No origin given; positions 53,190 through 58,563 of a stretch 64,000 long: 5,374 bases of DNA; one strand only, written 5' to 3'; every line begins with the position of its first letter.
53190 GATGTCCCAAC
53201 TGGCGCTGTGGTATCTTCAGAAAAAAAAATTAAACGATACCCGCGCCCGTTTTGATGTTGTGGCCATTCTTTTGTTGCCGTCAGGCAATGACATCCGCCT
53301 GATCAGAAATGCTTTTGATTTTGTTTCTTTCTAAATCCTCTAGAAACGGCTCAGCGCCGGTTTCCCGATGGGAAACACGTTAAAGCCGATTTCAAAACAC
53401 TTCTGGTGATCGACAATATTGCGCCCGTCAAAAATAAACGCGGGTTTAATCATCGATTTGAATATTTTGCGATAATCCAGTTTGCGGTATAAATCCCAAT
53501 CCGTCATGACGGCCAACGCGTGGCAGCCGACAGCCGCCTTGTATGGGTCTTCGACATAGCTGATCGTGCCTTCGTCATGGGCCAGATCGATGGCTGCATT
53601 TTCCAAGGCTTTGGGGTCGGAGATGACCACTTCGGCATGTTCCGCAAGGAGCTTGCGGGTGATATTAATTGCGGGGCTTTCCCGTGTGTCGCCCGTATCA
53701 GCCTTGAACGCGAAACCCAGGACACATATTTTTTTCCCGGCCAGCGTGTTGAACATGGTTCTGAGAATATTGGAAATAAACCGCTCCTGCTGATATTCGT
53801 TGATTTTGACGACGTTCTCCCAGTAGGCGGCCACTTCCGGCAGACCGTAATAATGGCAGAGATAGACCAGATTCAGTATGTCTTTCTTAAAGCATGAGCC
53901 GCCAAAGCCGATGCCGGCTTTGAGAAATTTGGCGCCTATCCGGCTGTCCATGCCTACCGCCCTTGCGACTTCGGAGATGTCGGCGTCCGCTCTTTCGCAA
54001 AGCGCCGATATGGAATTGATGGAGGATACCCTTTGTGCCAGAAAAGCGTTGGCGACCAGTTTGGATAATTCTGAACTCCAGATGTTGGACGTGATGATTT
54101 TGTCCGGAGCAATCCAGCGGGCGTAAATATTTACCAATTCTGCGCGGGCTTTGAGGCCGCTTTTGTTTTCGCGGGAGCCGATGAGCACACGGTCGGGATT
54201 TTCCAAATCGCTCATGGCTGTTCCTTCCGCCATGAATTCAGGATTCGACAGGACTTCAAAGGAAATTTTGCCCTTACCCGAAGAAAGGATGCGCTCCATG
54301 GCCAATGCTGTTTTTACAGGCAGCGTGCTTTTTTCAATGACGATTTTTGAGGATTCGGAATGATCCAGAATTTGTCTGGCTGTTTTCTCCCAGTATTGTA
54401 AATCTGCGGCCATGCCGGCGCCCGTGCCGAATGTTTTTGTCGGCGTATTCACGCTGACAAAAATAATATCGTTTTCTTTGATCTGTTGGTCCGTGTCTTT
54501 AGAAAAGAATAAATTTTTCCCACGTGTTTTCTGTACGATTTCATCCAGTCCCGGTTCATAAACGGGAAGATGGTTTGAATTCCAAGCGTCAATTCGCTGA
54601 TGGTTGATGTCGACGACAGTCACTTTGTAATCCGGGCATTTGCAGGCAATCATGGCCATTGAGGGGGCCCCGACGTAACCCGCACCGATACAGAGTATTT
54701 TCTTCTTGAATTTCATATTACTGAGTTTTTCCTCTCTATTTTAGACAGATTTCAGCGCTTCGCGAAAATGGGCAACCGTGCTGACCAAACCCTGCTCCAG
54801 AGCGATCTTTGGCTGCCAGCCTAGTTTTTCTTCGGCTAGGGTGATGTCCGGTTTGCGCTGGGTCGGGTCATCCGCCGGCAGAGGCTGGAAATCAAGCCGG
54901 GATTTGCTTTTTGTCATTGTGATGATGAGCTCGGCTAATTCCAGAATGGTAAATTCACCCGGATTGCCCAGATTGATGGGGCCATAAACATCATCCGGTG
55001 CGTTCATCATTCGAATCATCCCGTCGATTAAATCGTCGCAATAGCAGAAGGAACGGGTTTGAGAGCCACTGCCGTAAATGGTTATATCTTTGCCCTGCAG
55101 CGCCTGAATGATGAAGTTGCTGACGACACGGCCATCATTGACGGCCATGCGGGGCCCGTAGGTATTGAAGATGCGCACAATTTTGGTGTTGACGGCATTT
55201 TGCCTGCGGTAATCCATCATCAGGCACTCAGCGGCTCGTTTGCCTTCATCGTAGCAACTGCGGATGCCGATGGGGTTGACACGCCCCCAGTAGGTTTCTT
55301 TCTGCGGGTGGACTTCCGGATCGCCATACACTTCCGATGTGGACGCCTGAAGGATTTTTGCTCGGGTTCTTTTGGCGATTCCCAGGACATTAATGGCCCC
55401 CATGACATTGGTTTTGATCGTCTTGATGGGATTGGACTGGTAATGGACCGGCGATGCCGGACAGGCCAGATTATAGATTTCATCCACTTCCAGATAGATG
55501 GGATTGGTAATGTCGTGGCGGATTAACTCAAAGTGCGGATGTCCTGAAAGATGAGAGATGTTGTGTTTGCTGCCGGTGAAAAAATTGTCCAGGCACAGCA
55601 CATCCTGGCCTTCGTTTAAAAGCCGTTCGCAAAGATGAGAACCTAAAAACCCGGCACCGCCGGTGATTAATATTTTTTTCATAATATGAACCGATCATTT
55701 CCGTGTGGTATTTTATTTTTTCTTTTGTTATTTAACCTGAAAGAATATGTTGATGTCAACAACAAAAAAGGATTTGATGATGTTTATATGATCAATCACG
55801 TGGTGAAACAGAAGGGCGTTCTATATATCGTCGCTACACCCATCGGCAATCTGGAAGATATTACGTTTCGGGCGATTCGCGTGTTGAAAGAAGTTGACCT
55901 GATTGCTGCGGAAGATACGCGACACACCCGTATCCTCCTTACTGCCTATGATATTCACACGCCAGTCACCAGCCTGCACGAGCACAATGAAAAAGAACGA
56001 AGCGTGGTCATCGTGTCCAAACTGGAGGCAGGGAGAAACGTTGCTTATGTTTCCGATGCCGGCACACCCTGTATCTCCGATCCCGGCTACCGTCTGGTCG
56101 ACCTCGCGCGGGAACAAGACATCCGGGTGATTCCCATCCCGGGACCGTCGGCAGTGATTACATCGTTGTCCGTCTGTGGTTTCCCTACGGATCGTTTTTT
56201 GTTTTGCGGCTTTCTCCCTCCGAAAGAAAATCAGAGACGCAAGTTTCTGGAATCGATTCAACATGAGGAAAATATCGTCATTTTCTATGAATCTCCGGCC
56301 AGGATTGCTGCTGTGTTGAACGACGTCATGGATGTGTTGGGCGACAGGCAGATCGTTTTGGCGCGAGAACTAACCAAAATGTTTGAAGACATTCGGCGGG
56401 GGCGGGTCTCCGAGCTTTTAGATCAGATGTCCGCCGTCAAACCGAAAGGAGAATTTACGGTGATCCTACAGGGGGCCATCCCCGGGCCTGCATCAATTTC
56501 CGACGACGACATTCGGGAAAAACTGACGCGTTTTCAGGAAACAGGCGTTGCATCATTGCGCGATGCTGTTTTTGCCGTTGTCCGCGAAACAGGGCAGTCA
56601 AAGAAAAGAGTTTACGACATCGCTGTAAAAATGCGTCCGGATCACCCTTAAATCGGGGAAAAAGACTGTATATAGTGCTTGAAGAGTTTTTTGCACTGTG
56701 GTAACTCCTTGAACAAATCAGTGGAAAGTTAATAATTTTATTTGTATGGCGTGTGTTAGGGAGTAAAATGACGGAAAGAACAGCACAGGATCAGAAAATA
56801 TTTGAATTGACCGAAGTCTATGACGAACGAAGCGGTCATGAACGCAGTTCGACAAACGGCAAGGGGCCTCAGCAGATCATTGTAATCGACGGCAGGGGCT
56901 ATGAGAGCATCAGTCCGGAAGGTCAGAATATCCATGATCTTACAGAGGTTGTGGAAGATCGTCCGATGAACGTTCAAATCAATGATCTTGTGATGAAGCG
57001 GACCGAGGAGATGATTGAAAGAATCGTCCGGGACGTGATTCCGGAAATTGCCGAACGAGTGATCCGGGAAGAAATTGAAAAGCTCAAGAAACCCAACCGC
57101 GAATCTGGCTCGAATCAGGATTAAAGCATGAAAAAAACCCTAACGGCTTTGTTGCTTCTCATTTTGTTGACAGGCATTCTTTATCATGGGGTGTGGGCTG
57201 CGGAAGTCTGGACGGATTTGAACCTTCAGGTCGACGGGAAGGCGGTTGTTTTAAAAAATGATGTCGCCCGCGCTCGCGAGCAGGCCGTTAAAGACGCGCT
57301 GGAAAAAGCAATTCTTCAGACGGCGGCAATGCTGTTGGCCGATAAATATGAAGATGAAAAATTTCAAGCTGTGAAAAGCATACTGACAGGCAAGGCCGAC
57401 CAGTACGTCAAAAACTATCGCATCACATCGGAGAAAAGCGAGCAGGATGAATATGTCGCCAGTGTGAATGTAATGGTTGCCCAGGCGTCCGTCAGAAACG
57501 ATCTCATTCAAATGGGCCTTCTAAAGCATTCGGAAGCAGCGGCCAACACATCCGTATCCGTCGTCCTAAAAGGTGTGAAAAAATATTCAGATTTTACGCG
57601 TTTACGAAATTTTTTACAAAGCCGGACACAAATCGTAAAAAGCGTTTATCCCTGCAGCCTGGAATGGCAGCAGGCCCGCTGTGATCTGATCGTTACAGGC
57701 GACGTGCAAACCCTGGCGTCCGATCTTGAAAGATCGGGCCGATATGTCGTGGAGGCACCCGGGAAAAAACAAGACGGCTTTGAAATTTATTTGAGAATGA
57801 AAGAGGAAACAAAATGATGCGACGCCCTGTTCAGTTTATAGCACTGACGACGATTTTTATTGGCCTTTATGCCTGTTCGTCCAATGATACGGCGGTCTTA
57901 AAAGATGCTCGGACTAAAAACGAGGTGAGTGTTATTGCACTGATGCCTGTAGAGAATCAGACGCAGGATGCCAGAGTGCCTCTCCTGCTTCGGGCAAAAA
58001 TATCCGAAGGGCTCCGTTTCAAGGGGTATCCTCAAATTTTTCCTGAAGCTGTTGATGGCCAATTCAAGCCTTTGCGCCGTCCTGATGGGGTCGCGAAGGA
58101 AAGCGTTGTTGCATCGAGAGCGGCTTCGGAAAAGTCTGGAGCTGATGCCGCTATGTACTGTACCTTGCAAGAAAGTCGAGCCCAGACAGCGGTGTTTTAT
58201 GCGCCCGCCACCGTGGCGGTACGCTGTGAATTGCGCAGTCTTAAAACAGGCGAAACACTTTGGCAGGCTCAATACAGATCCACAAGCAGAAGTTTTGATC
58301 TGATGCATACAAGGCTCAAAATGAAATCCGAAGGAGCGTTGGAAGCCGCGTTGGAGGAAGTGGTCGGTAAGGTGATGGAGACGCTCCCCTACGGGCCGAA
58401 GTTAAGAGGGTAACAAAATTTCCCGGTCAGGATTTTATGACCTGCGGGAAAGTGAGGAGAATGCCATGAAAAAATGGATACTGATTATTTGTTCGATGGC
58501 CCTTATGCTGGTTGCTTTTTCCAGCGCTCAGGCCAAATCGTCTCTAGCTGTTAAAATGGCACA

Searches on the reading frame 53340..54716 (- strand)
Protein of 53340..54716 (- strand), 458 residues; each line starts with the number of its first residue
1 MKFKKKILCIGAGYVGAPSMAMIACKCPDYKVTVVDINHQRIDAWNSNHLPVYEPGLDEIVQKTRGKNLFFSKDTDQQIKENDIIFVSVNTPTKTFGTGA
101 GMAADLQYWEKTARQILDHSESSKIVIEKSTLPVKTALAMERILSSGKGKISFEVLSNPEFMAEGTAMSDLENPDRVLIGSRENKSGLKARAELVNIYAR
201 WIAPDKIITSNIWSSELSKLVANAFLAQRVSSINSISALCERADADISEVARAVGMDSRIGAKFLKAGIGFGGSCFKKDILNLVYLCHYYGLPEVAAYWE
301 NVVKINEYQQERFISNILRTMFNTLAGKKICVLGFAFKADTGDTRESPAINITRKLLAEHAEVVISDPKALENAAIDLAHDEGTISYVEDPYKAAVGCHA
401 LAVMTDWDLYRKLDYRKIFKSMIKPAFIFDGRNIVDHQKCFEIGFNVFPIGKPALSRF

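Call 46: search_protein_families(library=pfam, proteins=[window:53340-54716:-], max_evalue=0.00001)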
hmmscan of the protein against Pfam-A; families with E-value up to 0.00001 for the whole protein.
window:53340-54716:- (458 aa): 3 families
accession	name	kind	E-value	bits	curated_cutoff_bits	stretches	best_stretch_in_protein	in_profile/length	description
PF03721.20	UDPG_MGDP_dh_N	-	1.3e-58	198.1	27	1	6-187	2-181/187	UDP-glucose/GDP-mannose dehydrogenase family, NAD binding domain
PF00984.24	UDPG_MGDP_dh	-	1.6e-31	108.7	25.4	1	213-307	1-93/94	UDP-glucose/GDP-mannose dehydrogenase family, central domain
PF03720.21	UDPG_MGDP_dh_C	-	4.6e-30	104.5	30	1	332-437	2-103/103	UDP-glucose/GDP-mannose dehydrogenase family, UDP binding domain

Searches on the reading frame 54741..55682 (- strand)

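Call 46: search_protein_families(library=pfam, proteins=[window:54741-55682:-], max_evalue=0.00001)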
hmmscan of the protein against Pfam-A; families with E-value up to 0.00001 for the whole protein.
window:54741-55682:- (313 aa): 6 families
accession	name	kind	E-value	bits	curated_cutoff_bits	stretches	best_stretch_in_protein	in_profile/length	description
PF16363.11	GDP_Man_Dehyd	-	1.8e-54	185.8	27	1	5-299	1-329/332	GDP-mannose 4,6 dehydratase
PF01370.27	Epimerase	-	1e-51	176.1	20.9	1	4-239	1-240/240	NAD dependent epimerase/dehydratase family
PF07993.18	NAD_binding_4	-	9.2e-12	45.1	20.1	1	63-176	86-209/258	Male sterility protein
PF01073.25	3Beta_HSD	-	2.3e-10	40.4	22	1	5-220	1-223/280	3-beta hydroxysteroid dehydrogenase/isomerase family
PF04321.23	RmlD_sub_bind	-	1.2e-08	34.8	27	1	3-271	2-244/287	RmlD substrate binding domain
PF02719.21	Polysacc_synt_2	-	1.6e-07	31.3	20.2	0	4-109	1-121/293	Polysaccharide biosynthesis protein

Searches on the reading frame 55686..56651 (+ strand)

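Call 46: search_protein_families(library=pfam, proteins=[window:55686-56651:+], max_evalue=0.00001)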
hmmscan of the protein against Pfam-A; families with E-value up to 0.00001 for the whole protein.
window:55686-56651:+ (321 aa): 1 family
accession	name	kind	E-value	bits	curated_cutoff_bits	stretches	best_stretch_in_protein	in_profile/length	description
PF00590.25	TP_methylase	-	6.5e-37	128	27.8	1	46-244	2-211/212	Tetrapyrrole (Corrin/Porphyrin) Methylases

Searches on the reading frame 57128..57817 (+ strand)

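Call 46: search_protein_families(library=pfam, proteins=[window:57128-57817:+], max_evalue=0.00001)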
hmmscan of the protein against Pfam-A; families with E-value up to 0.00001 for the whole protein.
window:57128-57817:+ (229 aa): 1 family
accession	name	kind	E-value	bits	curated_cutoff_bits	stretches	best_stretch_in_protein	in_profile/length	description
PF16548.10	FlgT_N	-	1.3e-07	32.4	28.8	1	34-115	4-83/87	Flagellar assembly protein T, N-terminal domain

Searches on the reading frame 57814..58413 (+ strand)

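Call 46: search_protein_families(library=pfam, proteins=[window:57814-58413:+], max_evalue=0.00001)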
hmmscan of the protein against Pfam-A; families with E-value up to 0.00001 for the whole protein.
window:57814-58413:+ (199 aa): 1 family
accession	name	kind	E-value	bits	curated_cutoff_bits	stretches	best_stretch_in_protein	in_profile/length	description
PF05643.16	GNA1162-like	-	1.7e-11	44.5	25.9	1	38-185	12-154/185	Putative lipoprotein GNA1162-like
